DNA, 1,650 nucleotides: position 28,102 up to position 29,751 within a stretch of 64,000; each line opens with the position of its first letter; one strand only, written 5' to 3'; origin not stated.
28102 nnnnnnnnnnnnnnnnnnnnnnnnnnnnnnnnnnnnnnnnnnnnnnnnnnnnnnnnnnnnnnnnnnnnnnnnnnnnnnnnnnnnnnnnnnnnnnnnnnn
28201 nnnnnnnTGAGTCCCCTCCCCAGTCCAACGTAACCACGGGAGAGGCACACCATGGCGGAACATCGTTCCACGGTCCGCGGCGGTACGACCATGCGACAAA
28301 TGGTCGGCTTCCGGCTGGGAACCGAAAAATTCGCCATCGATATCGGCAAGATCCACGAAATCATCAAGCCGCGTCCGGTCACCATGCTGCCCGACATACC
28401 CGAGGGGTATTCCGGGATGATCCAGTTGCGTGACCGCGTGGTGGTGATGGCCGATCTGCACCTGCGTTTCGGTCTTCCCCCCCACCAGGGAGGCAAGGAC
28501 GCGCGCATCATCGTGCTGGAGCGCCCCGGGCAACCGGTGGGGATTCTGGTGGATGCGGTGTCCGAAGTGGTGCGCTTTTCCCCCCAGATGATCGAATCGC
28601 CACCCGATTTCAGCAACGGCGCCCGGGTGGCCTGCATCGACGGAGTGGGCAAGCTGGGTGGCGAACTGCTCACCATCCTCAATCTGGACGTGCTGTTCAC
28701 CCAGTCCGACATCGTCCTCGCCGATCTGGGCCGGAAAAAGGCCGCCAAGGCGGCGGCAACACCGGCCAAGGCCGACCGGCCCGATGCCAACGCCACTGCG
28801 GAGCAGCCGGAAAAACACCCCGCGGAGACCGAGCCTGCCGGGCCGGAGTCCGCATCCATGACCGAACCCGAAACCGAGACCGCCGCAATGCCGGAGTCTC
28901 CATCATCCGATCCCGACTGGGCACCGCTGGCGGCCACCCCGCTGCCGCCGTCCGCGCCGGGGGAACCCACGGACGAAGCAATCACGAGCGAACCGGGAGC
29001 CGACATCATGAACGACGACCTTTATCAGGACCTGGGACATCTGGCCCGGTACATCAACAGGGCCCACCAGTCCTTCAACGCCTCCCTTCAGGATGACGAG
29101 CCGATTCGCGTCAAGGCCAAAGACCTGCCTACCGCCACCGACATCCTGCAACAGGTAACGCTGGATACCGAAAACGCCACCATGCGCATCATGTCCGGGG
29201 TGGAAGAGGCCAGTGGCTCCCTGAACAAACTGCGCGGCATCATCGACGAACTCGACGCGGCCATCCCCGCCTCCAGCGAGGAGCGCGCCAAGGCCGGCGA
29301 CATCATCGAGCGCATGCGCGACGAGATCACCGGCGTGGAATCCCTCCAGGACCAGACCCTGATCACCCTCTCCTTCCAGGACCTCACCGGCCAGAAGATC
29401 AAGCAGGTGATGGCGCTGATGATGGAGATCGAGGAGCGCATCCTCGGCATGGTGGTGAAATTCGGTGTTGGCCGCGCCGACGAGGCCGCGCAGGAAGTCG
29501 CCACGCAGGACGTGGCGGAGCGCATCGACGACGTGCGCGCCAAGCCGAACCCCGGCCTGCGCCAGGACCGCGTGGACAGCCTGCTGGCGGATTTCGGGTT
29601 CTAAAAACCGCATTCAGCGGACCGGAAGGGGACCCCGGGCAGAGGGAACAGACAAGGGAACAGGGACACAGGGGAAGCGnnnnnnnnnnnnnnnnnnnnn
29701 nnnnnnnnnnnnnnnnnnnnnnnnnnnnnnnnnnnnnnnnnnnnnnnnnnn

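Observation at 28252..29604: CheZ phosphatase fused to an N-terminal CheW-like domain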

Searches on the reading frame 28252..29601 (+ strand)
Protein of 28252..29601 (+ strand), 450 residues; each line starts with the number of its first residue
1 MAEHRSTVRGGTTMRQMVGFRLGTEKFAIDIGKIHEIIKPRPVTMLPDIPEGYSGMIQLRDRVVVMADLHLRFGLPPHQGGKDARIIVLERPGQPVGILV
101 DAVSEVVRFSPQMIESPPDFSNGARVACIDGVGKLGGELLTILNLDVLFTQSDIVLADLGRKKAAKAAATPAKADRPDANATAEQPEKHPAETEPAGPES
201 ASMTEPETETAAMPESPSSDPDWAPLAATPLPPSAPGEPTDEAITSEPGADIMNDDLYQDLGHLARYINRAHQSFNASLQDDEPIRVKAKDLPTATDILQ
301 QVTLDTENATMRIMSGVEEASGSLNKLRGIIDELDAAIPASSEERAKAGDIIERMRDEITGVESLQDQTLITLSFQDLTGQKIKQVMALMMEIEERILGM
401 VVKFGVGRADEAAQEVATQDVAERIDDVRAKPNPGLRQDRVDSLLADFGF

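Call 3: search_protein_families(library=pfam, proteins=[window:28252-29601:+], max_evalue=1)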
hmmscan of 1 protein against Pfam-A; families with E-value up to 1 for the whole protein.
window:28252-29601:+ (450 aa): 3 families
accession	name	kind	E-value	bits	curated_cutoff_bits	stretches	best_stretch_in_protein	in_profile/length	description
PF01584.24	CheW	-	3e-33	114.8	23.5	1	16-151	1-136/138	CheW-like domain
PF04344.18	CheZ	-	3.2e-19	70.1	30.7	1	256-450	2-203/203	Chemotaxis phosphatase, CheZ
PF09731.14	Mitofilin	-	0.21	10.9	27.4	1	163-368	142-304/614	Mitochondrial inner membrane protein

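Call 4: search_protein_families(library=ncbifam, proteins=[window:28252-29601:+], max_evalue=1)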
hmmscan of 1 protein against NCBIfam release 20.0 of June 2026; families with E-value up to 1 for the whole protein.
window:28252-29601:+ (450 aa): 8 families
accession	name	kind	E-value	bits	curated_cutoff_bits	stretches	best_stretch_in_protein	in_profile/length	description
NF007903.0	PRK10612.1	equivalog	1.1e-16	61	260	1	9-163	11-165/167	chemotaxis protein CheW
NF008368.0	PRK11166.1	equivalog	1.1e-12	48.2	257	1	250-450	12-217/217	protein phosphatase CheZ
NF041035.1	Rad50_Halo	equivalog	0.0067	14.8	1000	1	305-429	234-355/883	DNA double-strand break repair ATPase Rad50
NF002572.0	PRK02224.1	equivalog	0.036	12.3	1087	1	265-430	327-475/888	DNA double-strand break repair ATPase Rad50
NF005894.0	PRK07857.1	equivalog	0.055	13.3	73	1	310-361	16-67/106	chorismate mutase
NF011008.0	PRK14434.1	equivalog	0.056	13.7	86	0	16-35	13-32/92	acylphosphatase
NF011524.0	PRK14963.1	equivalog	0.31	10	601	1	165-268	518-625/647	DNA polymerase III subunits gamma and tau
NF009611.0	PRK13108.1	equivalog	0.37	9.7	636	1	160-224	372-440/476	prolipoprotein diacylglyceryl transferase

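Call 6: find_homologous_proteins(query=window:28252-29601:+, max_evalue=0.001)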
Query window:28252-29601:+ (450 aa): 59 proteins with E <= 0.001 among 8000 candidates.
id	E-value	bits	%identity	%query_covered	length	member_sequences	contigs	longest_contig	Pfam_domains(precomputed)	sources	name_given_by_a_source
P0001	1.1e-289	979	100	100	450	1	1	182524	PF01584.25,PF04344.19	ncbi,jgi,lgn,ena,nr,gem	ncbi:MAG: protein phosphatase CheZ [Nitrospirota bacterium]|nr:protein phosphatase CheZ [Nitrospirot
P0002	3.2e-141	490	57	100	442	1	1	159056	PF01584.25,PF04344.19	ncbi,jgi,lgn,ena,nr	ncbi:MAG: protein phosphatase CheZ [Nitrospirota bacterium]|nr:protein phosphatase CheZ [Nitrospirot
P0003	5.7e-106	374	46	99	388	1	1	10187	PF01584.25,PF04344.19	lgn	-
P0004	6.1e-106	374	44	98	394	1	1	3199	PF01584.25,PF04344.19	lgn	-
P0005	2.7e-105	371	46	98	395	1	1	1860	PF01584.25,PF04344.19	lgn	-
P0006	9.2e-105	370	45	98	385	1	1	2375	PF01584.25,PF04344.19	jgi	-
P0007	1.1e-103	366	46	98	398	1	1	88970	PF01584.25,PF04344.19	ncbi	-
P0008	2.4e-103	365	44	98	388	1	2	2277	PF01584.25,PF04344.19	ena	-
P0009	7.2e-103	363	45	98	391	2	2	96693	PF01584.25,PF04344.19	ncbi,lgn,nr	ncbi:MAG: protein phosphatase CheZ [Nitrospirae bacterium]|nr:protein phosphatase CheZ [Nitrospirota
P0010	8.0e-103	363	45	98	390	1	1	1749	PF01584.25,PF04344.19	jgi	-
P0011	3.9e-102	361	45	99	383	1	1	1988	PF01584.25,PF04344.19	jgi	jgi:purine-binding chemotaxis protein CheW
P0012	1.6e-101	359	53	43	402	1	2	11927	PF01584.25,PF04344.19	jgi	jgi:purine-binding chemotaxis protein CheW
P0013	1.7e-101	359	45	98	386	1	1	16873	PF01584.25,PF04344.19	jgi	jgi:purine-binding chemotaxis protein CheW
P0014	1.2e-100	356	44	99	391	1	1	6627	PF01584.25,PF04344.19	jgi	-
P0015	1.6e-100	356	43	99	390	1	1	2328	PF01584.25,PF04344.19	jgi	jgi:purine-binding chemotaxis protein CheW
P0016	2.6e-99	352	45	97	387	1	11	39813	PF01584.25,PF04344.19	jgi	-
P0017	3.7e-99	351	43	96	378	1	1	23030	PF01584.25,PF04344.19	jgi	jgi:purine-binding chemotaxis protein CheW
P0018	4.3e-97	344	48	44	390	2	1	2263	PF01584.25,PF04344.19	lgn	-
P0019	2.0e-96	342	50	32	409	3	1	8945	PF01584.25,PF04344.19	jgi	-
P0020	3.8e-96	341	51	43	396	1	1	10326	PF01584.25,PF04344.19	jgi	-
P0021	8.9e-96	340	44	98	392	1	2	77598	PF01584.25,PF04344.19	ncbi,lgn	ncbi:MAG: protein phosphatase CheZ [Leptospirillia bacterium]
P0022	2.2e-95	339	50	44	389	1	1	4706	PF01584.25,PF04344.19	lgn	-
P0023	3.9e-94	335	44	99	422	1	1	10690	PF01584.25,PF04344.19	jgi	jgi:purine-binding chemotaxis protein CheW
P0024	4.0e-94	335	43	99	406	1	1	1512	PF01584.25,PF04344.19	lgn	-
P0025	6.4e-94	334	49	43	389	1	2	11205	PF01584.25,PF04344.19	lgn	-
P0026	5.4e-93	331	48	48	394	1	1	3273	PF01584.25,PF04344.19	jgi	-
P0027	6.3e-93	331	43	99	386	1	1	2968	PF01584.25,PF04344.19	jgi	-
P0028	7.3e-91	324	41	99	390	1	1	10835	PF01584.25,PF04344.19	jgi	jgi:purine-binding chemotaxis protein CheW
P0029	1.9e-90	322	42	97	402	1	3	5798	PF01584.25,PF04344.19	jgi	jgi:purine-binding chemotaxis protein CheW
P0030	5.0e-88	315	40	97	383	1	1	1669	PF01584.25,PF04344.19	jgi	jgi:purine-binding chemotaxis protein CheW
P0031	3.3e-65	239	41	78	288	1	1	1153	PF01584.25,PF04344.19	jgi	-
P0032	3.8e-65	239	52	43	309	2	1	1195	PF01584.25,PF04344.19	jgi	jgi:chemotaxis protein CheZ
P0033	6.2e-40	156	36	30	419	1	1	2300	PF01584.25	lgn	-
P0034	6.1e-39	153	30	100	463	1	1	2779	PF01584.25,PF04344.19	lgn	-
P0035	1.0e-38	152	29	96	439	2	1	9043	PF01584.25,PF04344.19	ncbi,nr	ncbi:MAG: protein phosphatase CheZ [Proteobacteria bacterium]|nr:protein phosphatase CheZ [Pseudomon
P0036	1.5e-29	122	35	27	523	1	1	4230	PF01584.25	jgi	jgi:purine-binding chemotaxis protein CheW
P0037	1.3e-9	56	33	44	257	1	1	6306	PF04344.19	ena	-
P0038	6.5e-9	54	43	22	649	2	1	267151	PF13379.12,PF01584.25,PF00072.31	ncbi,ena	-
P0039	1.4e-8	53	28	39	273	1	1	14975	PF01584.25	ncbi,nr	ncbi:MAG: chemotaxis protein CheW, partial [Methylococcaceae bacterium]|nr:chemotaxis protein CheW [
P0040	9.2e-7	47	29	44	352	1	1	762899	PF04344.19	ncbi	ncbi:MAG: protein phosphatase CheZ [Syntrophobacteraceae bacterium]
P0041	2.7e-6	45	29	44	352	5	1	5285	PF04344.19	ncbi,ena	-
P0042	1.4e-5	43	32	36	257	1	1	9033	PF04344.19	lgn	-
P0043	1.6e-5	43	31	36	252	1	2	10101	PF04344.19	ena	-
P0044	2.0e-5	42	29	44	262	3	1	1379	PF04344.19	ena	-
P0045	4.6e-5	41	28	44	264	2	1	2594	PF04344.19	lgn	-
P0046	4.7e-5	41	26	43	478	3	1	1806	PF04344.19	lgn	-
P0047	5.4e-5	41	30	35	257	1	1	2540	PF04344.19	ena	-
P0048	1.0e-4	40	29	44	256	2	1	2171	PF04344.19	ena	-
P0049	1.7e-4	39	31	34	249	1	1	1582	PF04344.19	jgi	jgi:chemotaxis protein CheZ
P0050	2.1e-4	39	25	46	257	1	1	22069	PF04344.19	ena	-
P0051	3.3e-4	38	27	44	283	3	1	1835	PF04344.19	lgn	-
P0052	3.6e-4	38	29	35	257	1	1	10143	PF04344.19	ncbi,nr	ncbi:protein phosphatase CheZ [Desulfovibrio sp. OttesenSCG-928-O18]|nr:protein phosphatase CheZ [De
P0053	4.2e-4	38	30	35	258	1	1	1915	PF04344.19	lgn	-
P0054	4.5e-4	38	26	43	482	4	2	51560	PF04344.19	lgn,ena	-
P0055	4.6e-4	38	26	43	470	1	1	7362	PF04344.19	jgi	jgi:chemotaxis protein CheZ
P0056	6.1e-4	38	30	36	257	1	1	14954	PF04344.19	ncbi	-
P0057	6.9e-4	37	28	44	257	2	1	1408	PF04344.19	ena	-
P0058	7.8e-4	37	29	44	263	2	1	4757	PF04344.19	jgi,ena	-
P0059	8.0e-4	37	30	44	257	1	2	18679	PF04344.19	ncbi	-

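Call 13: find_encoding_contigs(protein=P0002, flank=10000, max_places=2)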
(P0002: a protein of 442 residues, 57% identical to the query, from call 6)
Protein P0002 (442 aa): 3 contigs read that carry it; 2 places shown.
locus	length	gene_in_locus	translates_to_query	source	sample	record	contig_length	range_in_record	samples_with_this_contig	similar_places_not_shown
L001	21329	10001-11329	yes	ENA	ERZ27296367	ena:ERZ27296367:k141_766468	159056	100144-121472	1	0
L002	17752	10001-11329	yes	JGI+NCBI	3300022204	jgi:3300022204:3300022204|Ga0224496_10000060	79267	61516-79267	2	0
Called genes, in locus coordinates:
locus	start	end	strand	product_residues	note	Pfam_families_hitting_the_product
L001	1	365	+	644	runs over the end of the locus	PF13371:TPR_9 (faint), PF13432:TPR_16 (faint), PF12895:ANAPC3 (faint), PF13174:TPR_6 (faint), PF13424:TPR_12 (faint), PF13428:TPR_14 (faint), PF13431:TPR_17 (faint), PF13844:Glyco_transf_41, +5 more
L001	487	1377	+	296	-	PF00294:PfkB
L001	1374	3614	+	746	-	PF00862:GT-B_Sucrose_synth, PF13439:Glyco_transf_4, PF13579:Glyco_trans_4_4, PF00534:Glycos_transf_1, PF13692:Glyco_trans_1_4, PF05116:S6PP, PF08282:Hydrolase_3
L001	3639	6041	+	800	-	PF24861:SUS_N, PF24862:SUS_EPBD, PF00862:GT-B_Sucrose_synth, PF00534:Glycos_transf_1, PF13692:Glyco_trans_1_4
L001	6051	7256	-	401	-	PF07992:Pyr_redox_2 (faint), PF00070:Pyr_redox (faint), PF00890:FAD_binding_2 (weak), PF01266:DAO, PF01494:FAD_binding_3 (weak)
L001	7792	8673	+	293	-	PF10609:ParA, PF13614:AAA_31, PF00142:Fer4_NifH (weak), PF01656:CbiA, PF02374:ArsA_ATPase (weak), PF09140:MipZ (faint)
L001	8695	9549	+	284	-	PF04542:Sigma70_r2, PF04539:Sigma70_r3, PF04545:Sigma70_r4, PF08281:Sigma70_r4_2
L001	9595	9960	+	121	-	PF00072:Response_reg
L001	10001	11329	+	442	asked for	PF01584:CheW, PF04344:CheZ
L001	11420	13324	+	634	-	PF01627:Hpt, PF02895:H-kinase_dim, PF02518:HATPase_c, PF01584:CheW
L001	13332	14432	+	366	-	PF00072:Response_reg, PF01339:CheB_methylest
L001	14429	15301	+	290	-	PF03705:CheR_N, PF01739:CheR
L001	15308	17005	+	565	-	PF00672:HAMP, PF00015:MCPsignal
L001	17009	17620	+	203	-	PF01584:CheW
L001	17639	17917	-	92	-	-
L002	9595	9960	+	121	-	PF00072:Response_reg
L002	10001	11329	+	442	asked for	PF01584:CheW, PF04344:CheZ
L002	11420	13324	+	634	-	PF01627:Hpt, PF02895:H-kinase_dim, PF02518:HATPase_c, PF01584:CheW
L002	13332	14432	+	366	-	PF00072:Response_reg, PF01339:CheB_methylest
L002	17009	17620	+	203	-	PF01584:CheW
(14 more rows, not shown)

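Call 15: search_solved_structures(query=window:28252-29601:+, max_evalue=0.01, show_alignments=5)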
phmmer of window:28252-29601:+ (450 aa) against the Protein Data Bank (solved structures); distinct sequences matched with E-value up to 0.01: 7.
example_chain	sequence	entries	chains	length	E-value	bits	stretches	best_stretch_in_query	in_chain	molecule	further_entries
2qdl_A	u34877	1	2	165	3.7e-23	85.9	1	15-150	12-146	Chemotaxis signal transduction protein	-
2ho9_A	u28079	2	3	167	4.2e-16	62.7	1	15-161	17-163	Chemotaxis protein cheW | CheW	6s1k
8c5v_E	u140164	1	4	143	6.4e-15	58.8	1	16-152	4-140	Chemotaxis protein CheW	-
1k0s_A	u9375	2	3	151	1.9e-05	27.6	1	16-150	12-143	CHEMOTAXIS PROTEIN CHEW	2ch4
4jpb_W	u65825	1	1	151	1.9e-05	27.5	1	16-149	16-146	Chemotaxis protein CheW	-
3ja6_A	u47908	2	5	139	2.7e-05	27.1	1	17-149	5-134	Chemotaxis protein CheW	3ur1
1kmi_Z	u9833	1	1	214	0.001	21.8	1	258-450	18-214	Chemotaxis protein cheZ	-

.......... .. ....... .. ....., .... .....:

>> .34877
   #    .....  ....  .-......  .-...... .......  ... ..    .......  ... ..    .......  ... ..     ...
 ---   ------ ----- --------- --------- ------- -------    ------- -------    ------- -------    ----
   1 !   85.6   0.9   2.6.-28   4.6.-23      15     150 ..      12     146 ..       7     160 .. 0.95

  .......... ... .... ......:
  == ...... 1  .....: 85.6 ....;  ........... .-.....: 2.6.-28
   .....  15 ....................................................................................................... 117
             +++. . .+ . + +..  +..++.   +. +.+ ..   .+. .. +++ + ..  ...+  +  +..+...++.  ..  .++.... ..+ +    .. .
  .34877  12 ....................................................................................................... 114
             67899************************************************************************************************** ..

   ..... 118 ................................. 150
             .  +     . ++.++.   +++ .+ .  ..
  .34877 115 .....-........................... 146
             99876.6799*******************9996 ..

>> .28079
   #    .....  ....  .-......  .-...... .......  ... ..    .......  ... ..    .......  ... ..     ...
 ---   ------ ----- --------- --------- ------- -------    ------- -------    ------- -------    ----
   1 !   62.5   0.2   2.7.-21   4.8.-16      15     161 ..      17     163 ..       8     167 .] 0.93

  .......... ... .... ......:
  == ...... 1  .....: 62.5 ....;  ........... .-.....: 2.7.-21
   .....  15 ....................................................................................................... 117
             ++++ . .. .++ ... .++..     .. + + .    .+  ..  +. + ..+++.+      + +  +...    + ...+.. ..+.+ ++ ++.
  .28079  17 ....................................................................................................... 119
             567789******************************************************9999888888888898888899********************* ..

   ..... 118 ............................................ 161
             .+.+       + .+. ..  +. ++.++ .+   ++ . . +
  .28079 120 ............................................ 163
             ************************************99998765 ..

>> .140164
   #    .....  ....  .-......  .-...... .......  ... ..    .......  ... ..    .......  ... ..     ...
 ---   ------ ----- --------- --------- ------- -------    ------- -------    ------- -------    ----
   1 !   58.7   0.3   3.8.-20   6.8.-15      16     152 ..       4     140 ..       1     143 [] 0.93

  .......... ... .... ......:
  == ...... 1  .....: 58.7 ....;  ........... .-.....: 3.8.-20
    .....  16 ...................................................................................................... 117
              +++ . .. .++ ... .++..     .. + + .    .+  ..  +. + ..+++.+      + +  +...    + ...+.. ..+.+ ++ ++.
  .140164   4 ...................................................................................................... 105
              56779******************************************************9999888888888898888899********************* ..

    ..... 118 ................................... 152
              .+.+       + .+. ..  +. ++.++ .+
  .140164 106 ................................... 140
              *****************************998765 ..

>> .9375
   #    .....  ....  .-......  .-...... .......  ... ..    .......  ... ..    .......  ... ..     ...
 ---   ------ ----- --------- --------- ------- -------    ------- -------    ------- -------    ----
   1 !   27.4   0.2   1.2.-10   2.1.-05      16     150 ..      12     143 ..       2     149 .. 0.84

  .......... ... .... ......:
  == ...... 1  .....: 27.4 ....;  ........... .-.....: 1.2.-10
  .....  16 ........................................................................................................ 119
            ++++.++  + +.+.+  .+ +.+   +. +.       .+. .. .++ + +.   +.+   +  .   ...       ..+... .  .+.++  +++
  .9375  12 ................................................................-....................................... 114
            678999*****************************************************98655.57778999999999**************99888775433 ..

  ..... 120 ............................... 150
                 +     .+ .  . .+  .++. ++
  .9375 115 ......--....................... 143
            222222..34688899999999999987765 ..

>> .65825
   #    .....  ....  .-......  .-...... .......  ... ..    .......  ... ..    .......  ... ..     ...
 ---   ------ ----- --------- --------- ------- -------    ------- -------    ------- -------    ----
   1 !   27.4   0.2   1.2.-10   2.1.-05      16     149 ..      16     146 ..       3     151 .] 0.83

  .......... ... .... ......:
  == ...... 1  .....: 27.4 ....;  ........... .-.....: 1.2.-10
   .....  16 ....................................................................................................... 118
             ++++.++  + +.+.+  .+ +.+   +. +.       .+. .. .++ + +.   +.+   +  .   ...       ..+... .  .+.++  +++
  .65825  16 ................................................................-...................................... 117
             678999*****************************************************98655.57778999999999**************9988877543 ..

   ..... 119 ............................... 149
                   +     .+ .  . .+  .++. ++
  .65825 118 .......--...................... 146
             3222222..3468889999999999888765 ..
